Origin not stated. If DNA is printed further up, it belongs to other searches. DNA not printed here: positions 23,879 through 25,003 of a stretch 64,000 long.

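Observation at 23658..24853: Translationally coupled gene pair of unknown family riding with the R-M module (274 aa with acidic tail, plus 124 aa)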

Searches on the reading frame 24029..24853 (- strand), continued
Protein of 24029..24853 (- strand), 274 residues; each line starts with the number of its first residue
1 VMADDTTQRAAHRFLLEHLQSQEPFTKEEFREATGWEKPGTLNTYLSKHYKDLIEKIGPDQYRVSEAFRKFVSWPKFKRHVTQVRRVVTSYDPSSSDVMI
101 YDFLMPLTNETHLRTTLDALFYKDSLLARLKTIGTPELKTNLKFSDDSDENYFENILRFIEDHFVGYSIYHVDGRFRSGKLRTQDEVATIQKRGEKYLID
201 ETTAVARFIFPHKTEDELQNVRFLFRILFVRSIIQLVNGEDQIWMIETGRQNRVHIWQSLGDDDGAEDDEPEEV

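Call 72: search_protein_families(library=pfam, proteins=[L005:9317-10174:-, L014:4761-6035:+, L029:6803-8074:+, L018:3398-4621:-], max_evalue=0.01)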
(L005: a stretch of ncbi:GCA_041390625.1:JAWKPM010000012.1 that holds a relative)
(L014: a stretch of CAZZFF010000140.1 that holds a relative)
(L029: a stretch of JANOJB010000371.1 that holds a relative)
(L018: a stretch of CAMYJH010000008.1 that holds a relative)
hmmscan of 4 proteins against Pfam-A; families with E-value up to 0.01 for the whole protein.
L005:9317-10174:- (285 aa): 2 families
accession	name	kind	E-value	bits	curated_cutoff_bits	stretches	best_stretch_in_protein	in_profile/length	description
PF13676.11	TIR_2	-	2.4e-18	67.2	28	1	90-205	1-115/122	TIR domain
PF01582.25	TIR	-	7.8e-05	23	21.3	1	88-184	2-96/179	TIR domain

L014:4761-6035:+ (425 aa): 1 family
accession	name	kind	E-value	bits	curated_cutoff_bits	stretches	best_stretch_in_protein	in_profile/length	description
PF02086.21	MethyltransfD12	-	1.5e-64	218.6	22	1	15-253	1-248/253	D12 class N6 adenine-specific DNA methyltransferase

L029:6803-8074:+ (424 aa): 1 family
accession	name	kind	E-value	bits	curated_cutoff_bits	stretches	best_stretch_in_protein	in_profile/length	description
PF02086.21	MethyltransfD12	-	3.5e-51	174.8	22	1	159-389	1-241/253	D12 class N6 adenine-specific DNA methyltransferase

L018:3398-4621:- (408 aa): 1 family
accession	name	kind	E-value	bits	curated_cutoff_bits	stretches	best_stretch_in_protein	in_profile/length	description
PF02086.21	MethyltransfD12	-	8.5e-58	196.5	22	1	22-262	1-247/253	D12 class N6 adenine-specific DNA methyltransferase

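Call 80: find_encoding_contigs(protein=P0035, flank=9000, max_places=1)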
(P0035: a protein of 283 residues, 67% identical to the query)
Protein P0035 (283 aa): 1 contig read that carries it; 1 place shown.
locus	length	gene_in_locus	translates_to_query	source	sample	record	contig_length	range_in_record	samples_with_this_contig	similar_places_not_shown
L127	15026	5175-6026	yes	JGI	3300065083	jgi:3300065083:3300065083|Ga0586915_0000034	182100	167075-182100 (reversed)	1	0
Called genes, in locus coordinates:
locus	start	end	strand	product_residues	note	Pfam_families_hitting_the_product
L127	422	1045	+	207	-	-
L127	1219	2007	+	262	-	-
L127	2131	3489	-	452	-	PF01966:HD, PF13286:HD_assoc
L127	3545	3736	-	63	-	-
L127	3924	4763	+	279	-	PF02086:MethyltransfD12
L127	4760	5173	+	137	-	PF20472:PDDEXK_11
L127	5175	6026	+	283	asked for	-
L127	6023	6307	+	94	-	-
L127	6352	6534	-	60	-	-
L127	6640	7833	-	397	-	PF10592:AIPR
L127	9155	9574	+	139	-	-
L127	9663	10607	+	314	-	PF00589:Phage_integrase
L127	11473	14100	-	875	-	PF00989:PAS, PF08448:PAS_4, PF13426:PAS_9, PF13185:GAF_2, PF01590:GAF, PF13185:GAF_2, PF13492:GAF_3, PF00512:HisKA, +4 more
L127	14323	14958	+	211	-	PF12146:Hydrolase_4, PF00561:Abhydrolase_1, PF12697:Abhydrolase_6 (faint), PF20408:Abhydrolase_11, PF01738:DLH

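Call 81: find_encoding_contigs(protein=P0081, flank=9000, max_places=1)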
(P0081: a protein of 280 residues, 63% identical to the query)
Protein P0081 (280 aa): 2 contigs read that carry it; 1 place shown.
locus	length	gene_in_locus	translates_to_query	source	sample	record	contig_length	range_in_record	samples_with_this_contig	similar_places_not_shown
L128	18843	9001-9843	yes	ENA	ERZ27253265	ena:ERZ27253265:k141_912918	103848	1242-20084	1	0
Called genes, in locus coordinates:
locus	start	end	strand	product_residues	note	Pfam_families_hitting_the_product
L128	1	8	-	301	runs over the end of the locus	-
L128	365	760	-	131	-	-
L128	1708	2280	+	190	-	PF08207:EFP_N, PF01132:EFP, PF09285:Elong-fact-P_C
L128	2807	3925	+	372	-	PF01408:GFO_IDH_MocA, PF22725:GFO_IDH_MocA_C3, PF02894:GFO_IDH_MocA_C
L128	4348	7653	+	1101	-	PF26549:Tricorn_N, PF07676:PD40 (weak), PF26549:Tricorn_N, PF26550:Tricorn_2nd, PF07676:PD40, PF14684:Tricorn_C1, PF14685:PDZ_Tricorn, PF03572:Peptidase_S41, +2 more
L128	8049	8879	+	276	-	PF02086:MethyltransfD12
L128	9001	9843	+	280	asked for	-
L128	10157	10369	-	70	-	-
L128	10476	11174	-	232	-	-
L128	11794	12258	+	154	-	PF04341:DUF485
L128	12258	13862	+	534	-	PF00474:SSF, PF13520:AA_permease_2 (weak)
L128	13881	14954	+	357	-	PF24827:AstE_AspA_cat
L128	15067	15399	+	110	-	PF01381:HTH_3, PF12844:HTH_19 (faint)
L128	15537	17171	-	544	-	PF15902:Sortilin-Vps10 (faint), PF02012:BNR (faint)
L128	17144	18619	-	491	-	PF14870:PSII_BNR (faint), PF25852:DUF6242_C (faint), PF02012:BNR (faint), PF15902:Sortilin-Vps10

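Call 82: find_encoding_contigs(protein=P0106, flank=9000, max_places=1)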
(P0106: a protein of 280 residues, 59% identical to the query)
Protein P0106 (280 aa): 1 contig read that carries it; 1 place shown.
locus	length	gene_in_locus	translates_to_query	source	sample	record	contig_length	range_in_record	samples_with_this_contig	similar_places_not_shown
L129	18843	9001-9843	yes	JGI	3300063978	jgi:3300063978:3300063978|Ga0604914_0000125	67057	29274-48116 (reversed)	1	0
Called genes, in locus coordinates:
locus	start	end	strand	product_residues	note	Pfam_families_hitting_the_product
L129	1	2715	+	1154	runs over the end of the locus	PF00930:DPPIV_N (faint), PF26549:Tricorn_N, PF26550:Tricorn_2nd, PF07676:PD40 (weak), PF14684:Tricorn_C1, PF14685:PDZ_Tricorn, PF17820:PDZ_6 (weak), PF03572:Peptidase_S41, +2 more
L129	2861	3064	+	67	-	-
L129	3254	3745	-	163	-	PF01327:Pep_deformylase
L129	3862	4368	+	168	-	PF00072:Response_reg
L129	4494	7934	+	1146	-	PF26549:Tricorn_N, PF26550:Tricorn_2nd (weak), PF07676:PD40 (weak), PF26549:Tricorn_N, PF26550:Tricorn_2nd, PF14684:Tricorn_C1, PF14685:PDZ_Tricorn, PF03572:Peptidase_S41, +4 more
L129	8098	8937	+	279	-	PF02086:MethyltransfD12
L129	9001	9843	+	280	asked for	-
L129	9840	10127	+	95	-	-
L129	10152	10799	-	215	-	-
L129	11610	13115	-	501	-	PF01663:Phosphodiest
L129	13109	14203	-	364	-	PF01408:GFO_IDH_MocA, PF02894:GFO_IDH_MocA_C (faint), PF22725:GFO_IDH_MocA_C3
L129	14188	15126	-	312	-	PF00535:Glycos_transf_2, PF13641:Glyco_tranf_2_3, PF02709:Glyco_transf_7C (faint), PF10111:Glyco_tranf_2_2 (weak)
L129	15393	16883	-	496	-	-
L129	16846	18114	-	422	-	-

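Call 83: find_encoding_contigs(protein=P0007, flank=9000, max_places=1)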
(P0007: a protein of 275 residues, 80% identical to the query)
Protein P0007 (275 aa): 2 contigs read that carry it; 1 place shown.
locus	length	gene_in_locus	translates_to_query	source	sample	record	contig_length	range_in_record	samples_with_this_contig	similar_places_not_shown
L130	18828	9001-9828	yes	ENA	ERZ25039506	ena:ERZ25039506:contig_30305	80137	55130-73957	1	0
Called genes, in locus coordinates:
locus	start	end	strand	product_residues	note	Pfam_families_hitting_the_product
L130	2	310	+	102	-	PF13374:TPR_10 (faint)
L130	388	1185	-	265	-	-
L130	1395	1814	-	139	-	PF01904:DUF72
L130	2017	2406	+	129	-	PF01124:MAPEG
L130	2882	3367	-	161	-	-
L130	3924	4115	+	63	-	-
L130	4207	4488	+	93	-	-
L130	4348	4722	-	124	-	-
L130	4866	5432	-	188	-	PF00665:rve, PF13683:rve_3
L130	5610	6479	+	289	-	PF01370:Epimerase (weak), PF05368:NmrA, PF13460:NAD_binding_10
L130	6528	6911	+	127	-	-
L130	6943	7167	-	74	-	-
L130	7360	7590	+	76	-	-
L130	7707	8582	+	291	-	PF02086:MethyltransfD12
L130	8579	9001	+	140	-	PF20472:PDDEXK_11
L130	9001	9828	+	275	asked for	-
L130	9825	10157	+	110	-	-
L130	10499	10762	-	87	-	-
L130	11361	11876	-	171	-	PF01593:Amino_oxidase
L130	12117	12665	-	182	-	-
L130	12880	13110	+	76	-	PF13083:KH_KhpA-B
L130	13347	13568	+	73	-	-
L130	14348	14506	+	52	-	-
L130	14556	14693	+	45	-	-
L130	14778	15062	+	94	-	PF01527:HTH_Tnp_1, PF13518:HTH_28 (weak)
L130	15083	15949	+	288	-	PF13276:HTH_21, PF00665:rve, PF13683:rve_3, PF13333:rve_2 (weak)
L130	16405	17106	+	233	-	PF02371:Transposase_20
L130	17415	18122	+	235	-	PF00857:Isochorismatase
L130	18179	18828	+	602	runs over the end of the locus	PF07969:Amidohydro_3, PF01979:Amidohydro_1 (weak)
